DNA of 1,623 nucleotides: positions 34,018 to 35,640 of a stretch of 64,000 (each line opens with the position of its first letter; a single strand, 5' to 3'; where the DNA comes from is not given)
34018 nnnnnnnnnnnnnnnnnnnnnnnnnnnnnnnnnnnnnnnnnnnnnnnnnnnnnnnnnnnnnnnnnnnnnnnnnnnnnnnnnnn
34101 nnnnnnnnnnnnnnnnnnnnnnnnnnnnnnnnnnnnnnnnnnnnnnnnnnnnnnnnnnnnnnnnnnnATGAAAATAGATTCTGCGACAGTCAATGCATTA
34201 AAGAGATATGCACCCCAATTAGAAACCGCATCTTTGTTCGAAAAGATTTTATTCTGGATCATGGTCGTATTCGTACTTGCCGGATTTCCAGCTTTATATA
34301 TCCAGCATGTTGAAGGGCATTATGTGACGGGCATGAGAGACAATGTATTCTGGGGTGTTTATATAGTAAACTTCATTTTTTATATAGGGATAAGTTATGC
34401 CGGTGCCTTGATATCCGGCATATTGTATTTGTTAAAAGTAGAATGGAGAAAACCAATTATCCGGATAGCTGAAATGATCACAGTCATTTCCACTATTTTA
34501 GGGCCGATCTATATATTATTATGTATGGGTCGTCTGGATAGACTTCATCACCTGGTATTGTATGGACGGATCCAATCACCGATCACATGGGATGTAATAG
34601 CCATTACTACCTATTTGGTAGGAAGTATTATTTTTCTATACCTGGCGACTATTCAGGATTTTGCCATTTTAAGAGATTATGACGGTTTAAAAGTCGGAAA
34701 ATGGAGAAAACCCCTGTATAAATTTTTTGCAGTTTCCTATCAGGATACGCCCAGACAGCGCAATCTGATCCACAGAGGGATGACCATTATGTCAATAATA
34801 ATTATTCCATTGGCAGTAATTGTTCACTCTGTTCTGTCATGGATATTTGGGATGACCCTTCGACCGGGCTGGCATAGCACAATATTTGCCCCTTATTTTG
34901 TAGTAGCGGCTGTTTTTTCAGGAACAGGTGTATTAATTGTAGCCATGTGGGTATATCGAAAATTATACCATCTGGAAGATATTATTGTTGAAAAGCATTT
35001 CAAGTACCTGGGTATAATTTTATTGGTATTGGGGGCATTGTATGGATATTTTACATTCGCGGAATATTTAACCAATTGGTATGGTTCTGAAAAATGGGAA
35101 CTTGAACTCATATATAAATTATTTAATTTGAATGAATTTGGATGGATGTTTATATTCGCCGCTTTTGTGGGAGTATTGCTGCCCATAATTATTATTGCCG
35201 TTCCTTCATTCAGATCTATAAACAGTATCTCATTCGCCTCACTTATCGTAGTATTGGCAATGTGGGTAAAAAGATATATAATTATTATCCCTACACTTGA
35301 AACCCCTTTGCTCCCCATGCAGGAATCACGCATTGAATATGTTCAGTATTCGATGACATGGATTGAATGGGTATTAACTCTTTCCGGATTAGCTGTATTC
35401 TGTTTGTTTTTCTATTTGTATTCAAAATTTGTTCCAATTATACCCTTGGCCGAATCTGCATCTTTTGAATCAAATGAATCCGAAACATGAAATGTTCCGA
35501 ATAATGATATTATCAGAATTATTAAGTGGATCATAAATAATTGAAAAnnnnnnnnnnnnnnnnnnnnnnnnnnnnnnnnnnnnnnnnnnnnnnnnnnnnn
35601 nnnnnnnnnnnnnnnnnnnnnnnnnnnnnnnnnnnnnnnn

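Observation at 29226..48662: Self-contained multihaem cytochrome / NrfCD-type / haem-synthesis / System II maturation block in a Bacteroidota-like genome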

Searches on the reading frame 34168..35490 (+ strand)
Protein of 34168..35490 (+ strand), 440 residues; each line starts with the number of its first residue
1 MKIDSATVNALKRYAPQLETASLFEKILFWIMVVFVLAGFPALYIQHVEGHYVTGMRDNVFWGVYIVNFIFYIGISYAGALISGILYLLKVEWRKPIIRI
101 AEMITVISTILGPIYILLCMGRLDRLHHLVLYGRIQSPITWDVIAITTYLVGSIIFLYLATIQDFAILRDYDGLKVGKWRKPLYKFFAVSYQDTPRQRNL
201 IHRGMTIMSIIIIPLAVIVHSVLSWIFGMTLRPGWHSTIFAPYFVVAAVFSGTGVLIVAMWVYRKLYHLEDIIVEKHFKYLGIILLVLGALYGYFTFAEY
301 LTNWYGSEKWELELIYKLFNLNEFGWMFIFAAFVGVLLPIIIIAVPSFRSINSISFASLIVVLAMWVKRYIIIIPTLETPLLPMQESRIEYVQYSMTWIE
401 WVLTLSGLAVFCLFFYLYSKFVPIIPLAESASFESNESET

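Call 4: search_protein_families(library=pfam, proteins=[window:34168-35490:+], max_evalue=0.01)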
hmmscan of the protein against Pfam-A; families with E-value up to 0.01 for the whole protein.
window:34168-35490:+ (440 aa): 1 family
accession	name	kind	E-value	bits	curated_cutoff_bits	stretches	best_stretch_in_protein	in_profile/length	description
PF03916.19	NrfD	-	5.8e-31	108.7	25.8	1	53-377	2-309/313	Polysulphide reductase, NrfD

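Call 5: search_protein_families(library=ncbifam, proteins=[window:34168-35490:+], max_evalue=0.01)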
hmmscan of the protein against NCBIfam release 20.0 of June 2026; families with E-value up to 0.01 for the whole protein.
window:34168-35490:+ (440 aa): 2 families
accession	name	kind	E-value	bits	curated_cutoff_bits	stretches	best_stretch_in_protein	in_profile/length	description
NF045798.1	DsrP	equivalog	1.3e-20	74.1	350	2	29-160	16-143/346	sulfate reduction electron transfer complex DsrMKJOP subunit DsrP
NF041784.1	mnquin_red_QrcD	equivalog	6.5e-10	38.8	570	2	235-427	216-403/408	menaquinone reductase integral membrane subunit QrcD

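Call 25: find_related_loci(query=window:34168-35490:+, collection=genome_contigs, flank=10000)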
Query window:34168-35490:+ (440 aa) in genome_contigs; peptide patterns used: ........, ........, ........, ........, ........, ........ (x = any residue, [..] = any of these).
112 stretches matched a pattern; 60 encode a relative of the query (tblastn E <= 1e-3); 59 distinct loci.
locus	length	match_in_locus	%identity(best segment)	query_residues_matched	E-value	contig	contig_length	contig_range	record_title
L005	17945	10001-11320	98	1-440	0e+0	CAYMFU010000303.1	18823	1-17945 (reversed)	MAG TPA_asm: uncultured Roseivirgaceae bacterium isolate binchicken_co231_236 genome assembly, contig: k141_2434491, who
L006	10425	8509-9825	92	1-439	0e+0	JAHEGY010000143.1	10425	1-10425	MAG: Cyclobacteriaceae bacterium isolate Ww429 NODE_15840_length_10425_cov_5.051048, whole genome shotgun sequence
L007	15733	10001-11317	92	1-439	0e+0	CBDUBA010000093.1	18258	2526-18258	MAG TPA_asm: uncultured Cyclobacteriaceae bacterium isolate ERR2431952_concoct_33 genome assembly, contig: ERZ23880211.1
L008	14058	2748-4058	71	1-439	0e+0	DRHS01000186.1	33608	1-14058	MAG TPA_asm: Bacteroides sp. isolate HyVt-375 HyVt-375_k145_626458, whole genome shotgun sequence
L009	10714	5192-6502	72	1-439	0e+0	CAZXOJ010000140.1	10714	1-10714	MAG TPA_asm: uncultured Bacteroides sp. isolate SRP155585_co2_236 genome assembly, contig: NODE_4546_length_10714_cov_8.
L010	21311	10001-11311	72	1-439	0e+0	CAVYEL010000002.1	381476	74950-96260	MAG: uncultured Bacteroidaceae bacterium isolate MFD03804.bin.2.129 genome assembly, contig: contig_11656, whole genome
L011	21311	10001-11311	63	1-438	0e+0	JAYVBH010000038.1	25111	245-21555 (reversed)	MAG: Cyclobacteriaceae bacterium isolate GL28_DN_metabinner_1 GL28_DN_metabinner_1_37, whole genome shotgun sequence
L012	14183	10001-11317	64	1-438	0e+0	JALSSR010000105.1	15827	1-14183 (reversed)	MAG: Bacteroidales bacterium isolate 356-308_metabat2_scaf2bin.063 356-308_scaffold_2214_c1, whole genome shotgun sequen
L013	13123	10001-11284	66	1-428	0e+0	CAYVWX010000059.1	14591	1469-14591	MAG TPA_asm: uncultured Lentimicrobiaceae bacterium isolate SRP163575_co1_344 genome assembly, contig: NODE_8978_length_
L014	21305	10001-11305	63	1-436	0e+0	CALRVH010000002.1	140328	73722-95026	MAG: Chitinophaga pinensis isolate JJ-MEM5D2-223-6-m1-bin345 genome assembly, contig: JJ-MEM5D2-223-C43, whole genome sh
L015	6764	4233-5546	63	1-439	0e+0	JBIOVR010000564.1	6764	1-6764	MAG: Chitinophagaceae bacterium isolate MAG103 k127_965280, whole genome shotgun sequence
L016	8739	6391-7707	62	1-439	0e+0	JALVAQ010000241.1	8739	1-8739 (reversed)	MAG: Bacteroidales bacterium isolate 132-544_metabat2_scaf2bin.094 132-544_scaffold_3026_c1, whole genome shotgun sequen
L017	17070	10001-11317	63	1-438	0e+0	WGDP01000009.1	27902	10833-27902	MAG: Bacteroidales bacterium isolate S145_9 k151_103672, whole genome shotgun sequence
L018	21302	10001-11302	62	1-435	0e+0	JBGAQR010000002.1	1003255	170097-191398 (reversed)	MAG: Ferruginibacter sp. isolate MAG_AAO_H10.23 AAOH10-23_opera_contig_13, whole genome shotgun sequence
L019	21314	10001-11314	61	1-439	1e-180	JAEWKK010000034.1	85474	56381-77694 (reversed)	MAG: Bacteroidetes bacterium isolate OH_PBrB_35 k127_336471, whole genome shotgun sequence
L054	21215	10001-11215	65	33-438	3e-178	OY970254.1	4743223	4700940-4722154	MAG: uncultured Chitinophagaceae bacterium isolate MFD02832.bin.1.55 genome assembly, chromosome: 1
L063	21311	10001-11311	64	1-438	0e+0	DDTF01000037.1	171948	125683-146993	MAG TPA_asm: Flammeovirgaceae bacterium UBA2371 UBA2371_contig_3486, whole genome shotgun sequence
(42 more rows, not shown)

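Call 34: search_protein_families(library=pfam, proteins=[L054:328-1518:-, L054:1822-3030:+, L054:3072-5333:+, L054:5528-6313:+, L054:6334-6723:+, L054:6745-7719:+, L054:7856-8377:+, L054:11271-12239:+, L054:12353-12757:+, L054:12778-13725:+], max_evalue=0.01)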
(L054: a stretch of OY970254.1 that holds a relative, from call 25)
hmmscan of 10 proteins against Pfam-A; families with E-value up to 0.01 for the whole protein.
L054:328-1518:- (396 aa): 1 family
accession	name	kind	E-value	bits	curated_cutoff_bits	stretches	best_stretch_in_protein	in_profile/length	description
PF07635.16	PSCyt1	-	0.00052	21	22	1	89-133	4-57/59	Planctomycete cytochrome C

L054:1822-3030:+ (402 aa): 1 family
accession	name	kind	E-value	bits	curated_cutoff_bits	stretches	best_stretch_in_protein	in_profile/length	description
PF01136.24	Peptidase_U32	-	3.1e-16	59.8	22.4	1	86-268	3-191/233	Peptidase family U32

L054:3072-5333:+ (753 aa): 3 families
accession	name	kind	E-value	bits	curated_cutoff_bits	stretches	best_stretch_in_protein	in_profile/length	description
PF03176.21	MMPL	-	2.4e-30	106.1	20.5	2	136-347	71-290/333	MMPL family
PF00873.25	ACR_tran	-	1.1e-07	30.5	28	2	140-322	266-449/1021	AcrB/AcrD/AcrF family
PF12349.14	Sterol-sensing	-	0.00014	22.2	22.3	1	236-353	13-130/153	Sterol-sensing domain of SREBP cleavage-activation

L054:5528-6313:+ (261 aa): 1 family
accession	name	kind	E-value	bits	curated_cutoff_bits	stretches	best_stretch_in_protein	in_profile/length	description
PF04264.18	YceI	-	4.3e-07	30.8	23.7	1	62-258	1-150/150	YceI-like domain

L054:6334-6723:+ (129 aa): 0 families

L054:6745-7719:+ (324 aa): 1 family
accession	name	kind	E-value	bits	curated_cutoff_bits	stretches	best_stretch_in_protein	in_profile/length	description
PF19089.6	DUF5777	-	6.2e-74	248.8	23.1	1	54-322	1-247/247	Membrane bound beta barrel domain (DUF5777)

L054:7856-8377:+ (173 aa): 0 families

L054:11271-12239:+ (322 aa): 0 families

L054:12353-12757:+ (134 aa): 2 families
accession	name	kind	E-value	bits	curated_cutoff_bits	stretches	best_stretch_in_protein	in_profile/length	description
PF00034.26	Cytochrom_C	-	1.6e-12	49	21.3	1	51-134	2-90/90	Cytochrome c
PF13442.11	Cytochrome_CBB3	-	1.6e-11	44.8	27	1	49-130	2-68/68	Cytochrome C oxidase, cbb3-type, subunit III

L054:12778-13725:+ (315 aa): 1 family
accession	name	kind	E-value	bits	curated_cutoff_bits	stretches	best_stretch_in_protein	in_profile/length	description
PF13505.12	OMP_b-brl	-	0.00037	21.1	28.7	1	86-211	23-122/175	Outer membrane protein beta-barrel domain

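Call 42: search_protein_families(library=pfam, proteins=[L063:5116-6180:+, L063:6248-7525:+], max_evalue=0.01)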
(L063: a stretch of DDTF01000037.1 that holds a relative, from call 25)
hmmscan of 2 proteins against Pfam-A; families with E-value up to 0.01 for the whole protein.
L063:5116-6180:+ (354 aa): 9 families
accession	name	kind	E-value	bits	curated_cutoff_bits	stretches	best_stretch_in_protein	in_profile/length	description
PF04264.18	YceI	-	6.2e-15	56.3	23.7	1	158-350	1-150/150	YceI-like domain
PF13620.12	CarboxypepD_reg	-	3.3e-09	37.4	32.3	1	35-95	1-57/82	Carboxypeptidase regulatory-like domain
PF17802.7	SpaA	-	1.5e-05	25.5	23.1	1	53-90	17-56/91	Prealbumin-like fold domain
PF23193.1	NOMO_3rd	-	3.2e-05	24.4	27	1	61-126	53-113/120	NOMO third transthyretin-like domain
PF17210.9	SdrD_B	-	0.00023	21.7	29.7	1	53-97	25-69/112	SdrD B-like domain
PF13715.12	CarbopepD_reg_2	-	0.00048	20.5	32.2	1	51-92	13-50/88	CarboxypepD_reg-like domain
PF14686.12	fn3_3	-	0.00099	19.3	24.4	1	70-94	29-53/75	Polysaccharide lyase family 4, domain II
PF09430.16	EMC7_beta-sandw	-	0.0065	17.1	26.6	0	65-93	19-46/122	ER membrane protein complex subunit 7, beta-sandwich domain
PF07495.19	Y_Y_Y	-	0.0077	16.6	26.6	0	71-101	23-53/65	Y_Y_Y domain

L063:6248-7525:+ (425 aa): 3 families
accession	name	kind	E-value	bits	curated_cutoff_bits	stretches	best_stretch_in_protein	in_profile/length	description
PF09459.16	EB_dh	-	9.1e-08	32.9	33.3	1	62-397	4-216/236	Ethylbenzene dehydrogenase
PF00034.26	Cytochrom_C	-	0.0001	24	21.3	1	260-304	3-49/90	Cytochrome c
PF13442.11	Cytochrome_CBB3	-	0.00014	22.5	27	1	260-312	5-45/68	Cytochrome C oxidase, cbb3-type, subunit III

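Call 91: find_encoding_contigs(protein=window:34168-35490:+, flank=10000, max_places=2)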
Protein window:34168-35490:+ (440 aa): 2 contigs read that carry it; 2 places shown.
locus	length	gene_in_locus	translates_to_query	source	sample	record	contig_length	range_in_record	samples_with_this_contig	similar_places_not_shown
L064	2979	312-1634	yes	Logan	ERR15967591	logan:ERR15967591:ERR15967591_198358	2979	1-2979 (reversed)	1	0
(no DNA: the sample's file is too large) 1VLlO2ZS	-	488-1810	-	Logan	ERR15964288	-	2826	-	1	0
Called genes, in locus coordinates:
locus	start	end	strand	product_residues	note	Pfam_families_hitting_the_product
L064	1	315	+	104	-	?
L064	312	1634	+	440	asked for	PF03916:NrfD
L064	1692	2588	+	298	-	-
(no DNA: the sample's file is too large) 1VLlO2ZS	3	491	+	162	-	?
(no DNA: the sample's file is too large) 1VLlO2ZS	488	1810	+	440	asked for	PF03916:NrfD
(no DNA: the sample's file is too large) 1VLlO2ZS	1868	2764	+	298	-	-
